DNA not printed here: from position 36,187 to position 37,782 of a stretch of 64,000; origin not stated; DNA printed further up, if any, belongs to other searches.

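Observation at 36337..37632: ABC permease fused to a complete DtxR-family repressor domain (YtgCR-like) in a Mn/Zn uptake operon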

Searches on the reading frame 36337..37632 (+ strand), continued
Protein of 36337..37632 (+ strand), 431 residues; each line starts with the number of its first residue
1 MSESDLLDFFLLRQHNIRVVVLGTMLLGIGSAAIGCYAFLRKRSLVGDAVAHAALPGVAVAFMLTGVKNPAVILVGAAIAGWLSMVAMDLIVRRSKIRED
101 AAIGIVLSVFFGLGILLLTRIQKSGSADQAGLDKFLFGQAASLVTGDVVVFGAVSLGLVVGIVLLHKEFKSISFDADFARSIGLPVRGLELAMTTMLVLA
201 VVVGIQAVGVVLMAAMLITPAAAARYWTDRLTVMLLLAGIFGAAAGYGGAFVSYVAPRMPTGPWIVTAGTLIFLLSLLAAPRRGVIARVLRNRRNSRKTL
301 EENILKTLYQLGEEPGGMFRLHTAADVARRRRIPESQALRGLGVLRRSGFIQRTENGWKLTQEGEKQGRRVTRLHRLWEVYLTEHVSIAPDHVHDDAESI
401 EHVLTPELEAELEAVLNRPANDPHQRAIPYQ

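Call 17: find_encoding_contigs(protein=P0073, flank=8000, max_places=1)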
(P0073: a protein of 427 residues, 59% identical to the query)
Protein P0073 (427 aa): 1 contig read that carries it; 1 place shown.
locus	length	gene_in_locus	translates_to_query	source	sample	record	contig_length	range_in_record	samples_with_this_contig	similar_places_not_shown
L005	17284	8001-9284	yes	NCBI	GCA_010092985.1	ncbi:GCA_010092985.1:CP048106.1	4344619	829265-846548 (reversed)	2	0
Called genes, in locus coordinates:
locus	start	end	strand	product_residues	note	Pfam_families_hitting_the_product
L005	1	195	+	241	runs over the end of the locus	-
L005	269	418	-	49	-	-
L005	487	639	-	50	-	-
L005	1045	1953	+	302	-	PF01210:NAD_Gly3P_dh_N (weak), PF02737:3HCDH_N, PF03446:NAD_binding_2 (weak), PF03721:UDPG_MGDP_dh_N (weak), PF00725:3HCDH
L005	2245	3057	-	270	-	PF14805:THDPS_N_2, PF00132:Hexapep, PF14602:Hexapep_2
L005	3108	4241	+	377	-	PF13692:Glyco_trans_1_4 (weak)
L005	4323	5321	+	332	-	PF00195:Chal_sti_synt_N (weak), PF00108:Thiolase_N (faint), PF08545:ACP_syn_III, PF08541:ACP_syn_III_C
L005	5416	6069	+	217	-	PF01325:Fe_dep_repress, PF02742:Fe_dep_repr_C, PF04023:FeoA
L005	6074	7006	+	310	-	PF01297:ZnuA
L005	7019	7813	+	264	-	PF00005:ABC_tran, PF02463:SMC_N (faint), PF13304:AAA_21 (weak)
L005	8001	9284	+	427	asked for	PF00950:ABC-3, PF01032:FecCD, PF02742:Fe_dep_repr_C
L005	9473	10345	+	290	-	PF00950:ABC-3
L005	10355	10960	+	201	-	PF03190:Thioredox_DsbH, PF13098:Thioredoxin_2, PF13899:Thioredoxin_7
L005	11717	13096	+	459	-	PF00350:Dynamin_N (faint), PF10396:TrmE_N, PF12631:MnmE_helical, PF03193:RsgA_GTPase (faint), PF00025:Arf (weak), PF01926:MMR_HSR1, PF02421:FeoB_N (weak), PF16897:MMR_HSR1_Xtn (weak), +1 more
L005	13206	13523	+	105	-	-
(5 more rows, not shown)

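Call 21: search_protein_representatives(protein=window:36337-37632:+)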
Query: 431 residues. Proteins with E-value up to 0.001 (for the whole library): 12233; up to 1e-10: 4734; up to 1e-30: 1342. The best 150 are listed.
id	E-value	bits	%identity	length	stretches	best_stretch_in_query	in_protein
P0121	8.1e-144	496.0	54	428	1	11-431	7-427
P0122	6.9e-137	473.2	51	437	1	3-429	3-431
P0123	2.2e-128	445.2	50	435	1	5-429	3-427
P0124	1.5e-126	439.2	48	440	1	7-431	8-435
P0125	1.5e-124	432.6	40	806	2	13-301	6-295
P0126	5.4e-122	424.2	50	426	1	15-430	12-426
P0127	2.7e-121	421.9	42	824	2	8-416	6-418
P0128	1.1e-116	406.7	53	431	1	11-429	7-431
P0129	2.0e-114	399.3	44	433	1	5-416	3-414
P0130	1.1e-112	393.6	49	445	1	17-429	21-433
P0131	1.4e-111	389.9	46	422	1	18-431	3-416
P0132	2.1e-111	389.3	44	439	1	7-429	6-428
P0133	7.5e-111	387.5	55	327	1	107-430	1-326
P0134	3.3e-110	385.4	44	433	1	4-429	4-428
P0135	6.1e-109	381.2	39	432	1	4-431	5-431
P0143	3.2e-105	369.0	44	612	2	117-429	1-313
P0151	2.9e-101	355.9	37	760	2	5-299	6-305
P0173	4.1e-96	339.0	48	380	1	11-371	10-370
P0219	3.4e-84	299.7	37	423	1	6-431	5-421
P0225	2.7e-83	296.8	44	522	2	14-301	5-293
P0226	6.5e-83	295.5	42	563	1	14-425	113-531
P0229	2.2e-82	293.8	33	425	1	10-429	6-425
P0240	9.7e-81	288.3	36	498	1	16-429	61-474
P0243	2.3e-80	287.1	35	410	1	16-416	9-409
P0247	1.0e-79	285.0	34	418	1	23-429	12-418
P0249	1.1e-79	284.8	34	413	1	20-429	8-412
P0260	1.3e-78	281.3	43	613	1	11-418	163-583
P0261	1.4e-78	281.2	53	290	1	11-291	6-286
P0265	4.1e-78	279.7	35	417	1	20-429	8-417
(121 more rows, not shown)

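Call 22: search_protein_families(library=pfam, proteins=[P0125, P0127, P0151, P0143, P0225, P0226, P0260, P0229, P0247, P0243], max_evalue=0.001)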
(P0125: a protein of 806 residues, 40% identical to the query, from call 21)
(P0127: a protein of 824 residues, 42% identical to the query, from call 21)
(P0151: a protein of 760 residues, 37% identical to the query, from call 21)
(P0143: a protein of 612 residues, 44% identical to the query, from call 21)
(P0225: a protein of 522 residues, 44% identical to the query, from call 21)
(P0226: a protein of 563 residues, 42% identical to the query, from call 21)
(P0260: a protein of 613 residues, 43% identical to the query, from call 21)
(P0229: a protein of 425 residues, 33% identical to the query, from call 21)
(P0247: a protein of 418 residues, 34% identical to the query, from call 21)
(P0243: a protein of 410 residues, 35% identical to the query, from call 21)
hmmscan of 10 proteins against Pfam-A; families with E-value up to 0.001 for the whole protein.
P0125 (806 aa): 3 families
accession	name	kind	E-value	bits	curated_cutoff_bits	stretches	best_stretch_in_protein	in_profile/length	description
PF00950.22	ABC-3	-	8e-111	370.1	20.1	2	13-273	8-257/258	ABC 3 transport family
PF02742.21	Fe_dep_repr_C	-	3e-21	75.7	27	1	736-805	1-70/70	Iron dependent repressor, metal binding and dimerisation domain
PF01032.23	FecCD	-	2.5e-12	46.9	26.5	2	44-271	80-309/311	FecCD transport family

P0127 (824 aa): 3 families
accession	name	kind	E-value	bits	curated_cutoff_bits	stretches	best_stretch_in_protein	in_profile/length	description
PF00950.22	ABC-3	-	5.3e-108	360.9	20.1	2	14-285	4-257/258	ABC 3 transport family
PF02742.21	Fe_dep_repr_C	-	5.4e-13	49.2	27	1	363-418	1-56/70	Iron dependent repressor, metal binding and dimerisation domain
PF01032.23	FecCD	-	1.2e-08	34.8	26.5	1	49-257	80-288/311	FecCD transport family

P0151 (760 aa): 3 families
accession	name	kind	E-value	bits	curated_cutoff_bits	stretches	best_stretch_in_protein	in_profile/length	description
PF00950.22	ABC-3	-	5.1e-100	334.7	20.1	3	20-285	7-257/258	ABC 3 transport family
PF02742.21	Fe_dep_repr_C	-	5.9e-12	45.9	27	1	689-755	1-69/70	Iron dependent repressor, metal binding and dimerisation domain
PF01032.23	FecCD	-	4e-09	36.4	26.5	1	61-284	84-308/311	FecCD transport family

P0143 (612 aa): 3 families
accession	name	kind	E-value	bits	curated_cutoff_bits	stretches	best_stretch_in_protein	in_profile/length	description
PF00950.22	ABC-3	-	6.5e-69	232.8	20.1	2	10-163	106-257/258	ABC 3 transport family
PF02742.21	Fe_dep_repr_C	-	1.9e-23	82.7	27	1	246-313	2-69/70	Iron dependent repressor, metal binding and dimerisation domain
PF01032.23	FecCD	-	3.6e-08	33.2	26.5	1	16-157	162-302/311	FecCD transport family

P0225 (522 aa): 2 families
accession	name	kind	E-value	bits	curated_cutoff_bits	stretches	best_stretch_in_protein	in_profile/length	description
PF00950.22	ABC-3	-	4.5e-89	298.8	20.1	2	11-271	8-257/258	ABC 3 transport family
PF01032.23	FecCD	-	2.5e-08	33.8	26.5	1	47-267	85-307/311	FecCD transport family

P0226 (563 aa): 3 families
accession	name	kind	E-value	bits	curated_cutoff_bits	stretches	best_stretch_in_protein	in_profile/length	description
PF00950.22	ABC-3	-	5.6e-55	187.1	20.1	1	119-383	8-257/258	ABC 3 transport family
PF02742.21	Fe_dep_repr_C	-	6.3e-13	49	27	1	467-530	1-64/70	Iron dependent repressor, metal binding and dimerisation domain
PF01032.23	FecCD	-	0.00028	20.5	26.5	1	157-377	87-305/311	FecCD transport family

P0260 (613 aa): 3 families
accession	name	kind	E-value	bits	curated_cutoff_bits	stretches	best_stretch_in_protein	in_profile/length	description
PF00950.22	ABC-3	-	3.7e-56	190.9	20.1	1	168-436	4-257/258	ABC 3 transport family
PF02742.21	Fe_dep_repr_C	-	6.2e-13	49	27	1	526-586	1-61/70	Iron dependent repressor, metal binding and dimerisation domain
PF01032.23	FecCD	-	1e-05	25.2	26.5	1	212-432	86-307/311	FecCD transport family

P0229 (425 aa): 3 families
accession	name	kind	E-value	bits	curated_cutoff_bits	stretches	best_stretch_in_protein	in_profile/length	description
PF00950.22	ABC-3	-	2.6e-60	204.6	20.1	1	16-275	8-257/258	ABC 3 transport family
PF02742.21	Fe_dep_repr_C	-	8.8e-22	77.3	27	1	358-425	2-69/70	Iron dependent repressor, metal binding and dimerisation domain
PF01032.23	FecCD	-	2.1e-11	43.8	26.5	1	51-271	84-306/311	FecCD transport family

P0247 (418 aa): 3 families
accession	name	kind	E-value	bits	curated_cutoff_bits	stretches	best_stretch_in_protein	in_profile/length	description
PF00950.22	ABC-3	-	1.7e-49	169.1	20.1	1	4-267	3-256/258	ABC 3 transport family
PF02742.21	Fe_dep_repr_C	-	2.1e-22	79.3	27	1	351-418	2-69/70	Iron dependent repressor, metal binding and dimerisation domain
PF01032.23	FecCD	-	3.1e-07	30.2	26.5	1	46-265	86-306/311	FecCD transport family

P0243 (410 aa): 3 families
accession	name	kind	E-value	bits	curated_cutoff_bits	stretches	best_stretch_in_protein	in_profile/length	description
PF00950.22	ABC-3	-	7.5e-54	183.4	20.1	1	10-272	5-257/258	ABC 3 transport family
PF02742.21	Fe_dep_repr_C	-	4.5e-12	46.2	27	1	354-409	1-56/70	Iron dependent repressor, metal binding and dimerisation domain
PF01032.23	FecCD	-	0.00041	19.9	26.5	1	49-256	85-295/311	FecCD transport family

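Call 29: find_related_loci(query=A2, collection=genome_contigs, flank=7000)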
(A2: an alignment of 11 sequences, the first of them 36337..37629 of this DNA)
Query A2 (431 aa) in genome_contigs; peptide patterns used: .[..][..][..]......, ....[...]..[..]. (x = any residue, [..] = any of these).
600 stretches matched a pattern (row limit reached: there are more); 578 encode a relative of the query (tblastn E <= 1e-3); the best 80 are kept; 80 distinct loci.
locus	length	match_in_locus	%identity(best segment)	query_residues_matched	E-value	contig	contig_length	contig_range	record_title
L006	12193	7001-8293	90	1-431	0e+0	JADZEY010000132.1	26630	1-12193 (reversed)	MAG: Armatimonadota bacterium isolate SJ842 c_000001797291, whole genome shotgun sequence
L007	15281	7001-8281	56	5-431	1e-169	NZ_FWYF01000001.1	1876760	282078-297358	Reichenbachiella faecimaris strain DSM 26133, whole genome shotgun sequence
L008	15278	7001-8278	61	4-429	7e-168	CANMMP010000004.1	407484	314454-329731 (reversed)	uncultured Pontibacter sp. isolate 903.fasta genome assembly, contig: NODE_4, whole genome shotgun sequence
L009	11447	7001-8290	58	1-430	5e-166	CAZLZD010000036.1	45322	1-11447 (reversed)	MAG TPA_asm: uncultured Roseivirgaceae bacterium isolate SRP321284_co1_4 genome assembly, contig: NODE_921_length_45322_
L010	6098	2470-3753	55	4-431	1e-166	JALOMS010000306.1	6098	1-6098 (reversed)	MAG: Thermoflexibacter sp. isolate Prado057 scaffold_33835, whole genome shotgun sequence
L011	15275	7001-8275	56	6-430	5e-165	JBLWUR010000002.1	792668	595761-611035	MAG: Fulvivirga sp. isolate EA11-02 A11.024.metabat.1RE.5K@2, whole genome shotgun sequence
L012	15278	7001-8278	55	6-431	3e-164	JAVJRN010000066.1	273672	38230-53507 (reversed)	MAG: Cyclobacteriaceae bacterium isolate D1-CHI-25 k141_41807, whole genome shotgun sequence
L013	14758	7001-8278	55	5-430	5e-164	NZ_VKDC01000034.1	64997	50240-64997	Fulvivirga sp. M361 scaffold34, whole genome shotgun sequence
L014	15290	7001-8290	57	1-430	6e-162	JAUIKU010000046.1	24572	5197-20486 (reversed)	MAG: Bacteroidia bacterium isolate Co_bin.374 NODE_11712_length_24572_cov_1.066885, whole genome shotgun sequence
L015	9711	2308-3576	57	7-429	3e-161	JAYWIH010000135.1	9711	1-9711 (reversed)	MAG: Sphingobacteriales bacterium isolate GLR81_GL56_UP_2_metabat_29 GLR81_GL56_UP_2_metabat_29_134, whole genome shotgu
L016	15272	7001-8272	54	6-429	4e-160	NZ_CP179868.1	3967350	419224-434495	Ekhidna sp. To15 chromosome, complete genome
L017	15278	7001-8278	59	4-429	3e-160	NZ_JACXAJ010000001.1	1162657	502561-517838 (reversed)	Pontibacter aquaedesilientis strain JH31 contig1, whole genome shotgun sequence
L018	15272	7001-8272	54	6-429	8e-160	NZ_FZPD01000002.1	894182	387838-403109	Ekhidna lutea strain DSM 19307, whole genome shotgun sequence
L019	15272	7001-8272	54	6-429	2e-159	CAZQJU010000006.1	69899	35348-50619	MAG TPA_asm: uncultured Roseivirgaceae bacterium isolate SRP135972_co1_74 genome assembly, contig: NODE_151_length_69899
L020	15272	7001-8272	54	6-429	3e-159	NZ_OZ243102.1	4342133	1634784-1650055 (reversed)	MAG: Ekhidna sp. isolate abf1a64b-cdbe-4c37-8f85-7d33dfce044d chromosome 1, complete sequence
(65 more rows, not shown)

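Call 45: list_cluster_members(proteins=[P0229, P0247, P0249, P0243, P0265, P0240, P0219, P0135, P0127, P0173])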
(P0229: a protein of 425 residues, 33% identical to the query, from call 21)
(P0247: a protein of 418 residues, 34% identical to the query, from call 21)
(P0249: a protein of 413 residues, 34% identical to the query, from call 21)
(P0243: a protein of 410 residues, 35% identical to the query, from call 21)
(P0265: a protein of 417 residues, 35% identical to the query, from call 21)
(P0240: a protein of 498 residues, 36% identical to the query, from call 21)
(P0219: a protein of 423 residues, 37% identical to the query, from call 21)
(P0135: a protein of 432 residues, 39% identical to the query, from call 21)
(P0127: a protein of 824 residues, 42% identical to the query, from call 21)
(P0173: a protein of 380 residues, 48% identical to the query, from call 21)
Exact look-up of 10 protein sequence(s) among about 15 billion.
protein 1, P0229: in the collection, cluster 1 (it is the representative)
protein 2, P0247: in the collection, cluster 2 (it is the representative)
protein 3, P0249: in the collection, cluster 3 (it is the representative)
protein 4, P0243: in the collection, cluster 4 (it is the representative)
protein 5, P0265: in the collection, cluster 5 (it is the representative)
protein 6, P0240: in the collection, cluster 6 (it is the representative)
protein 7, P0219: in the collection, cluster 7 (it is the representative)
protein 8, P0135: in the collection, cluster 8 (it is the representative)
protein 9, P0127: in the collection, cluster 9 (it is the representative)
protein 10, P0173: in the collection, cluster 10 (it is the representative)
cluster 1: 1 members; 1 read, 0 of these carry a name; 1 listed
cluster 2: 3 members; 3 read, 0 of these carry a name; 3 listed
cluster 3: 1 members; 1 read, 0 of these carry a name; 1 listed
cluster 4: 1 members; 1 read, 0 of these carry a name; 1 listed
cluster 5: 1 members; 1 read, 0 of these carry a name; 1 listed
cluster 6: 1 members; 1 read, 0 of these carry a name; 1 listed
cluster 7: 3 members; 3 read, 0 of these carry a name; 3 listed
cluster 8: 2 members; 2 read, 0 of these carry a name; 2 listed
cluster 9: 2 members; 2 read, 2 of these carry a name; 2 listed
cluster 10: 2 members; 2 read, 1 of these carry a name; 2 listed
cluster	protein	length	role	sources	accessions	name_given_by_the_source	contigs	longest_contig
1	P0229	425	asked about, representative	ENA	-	-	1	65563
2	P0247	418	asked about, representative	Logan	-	-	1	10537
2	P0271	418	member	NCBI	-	-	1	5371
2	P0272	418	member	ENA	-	-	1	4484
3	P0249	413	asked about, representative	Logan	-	-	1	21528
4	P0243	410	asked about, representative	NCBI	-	-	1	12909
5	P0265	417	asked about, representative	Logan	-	-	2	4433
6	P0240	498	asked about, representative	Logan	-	-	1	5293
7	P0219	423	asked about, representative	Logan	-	-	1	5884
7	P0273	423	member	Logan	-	-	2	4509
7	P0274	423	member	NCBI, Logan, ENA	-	-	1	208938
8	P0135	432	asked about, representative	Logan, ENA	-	-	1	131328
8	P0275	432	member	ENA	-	-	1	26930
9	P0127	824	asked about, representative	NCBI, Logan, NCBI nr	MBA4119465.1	MAG: hypothetical protein C0513_02015 [Isosphaera sp.] | hypothetical protein [Isosphaera sp.]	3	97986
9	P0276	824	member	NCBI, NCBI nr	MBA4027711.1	MAG: hypothetical protein C0475_00950 [Planctomyces sp.] | hypothetical protein [Planctomyces sp.]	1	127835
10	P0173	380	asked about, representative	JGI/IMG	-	manganese/zinc/iron transport system permease protein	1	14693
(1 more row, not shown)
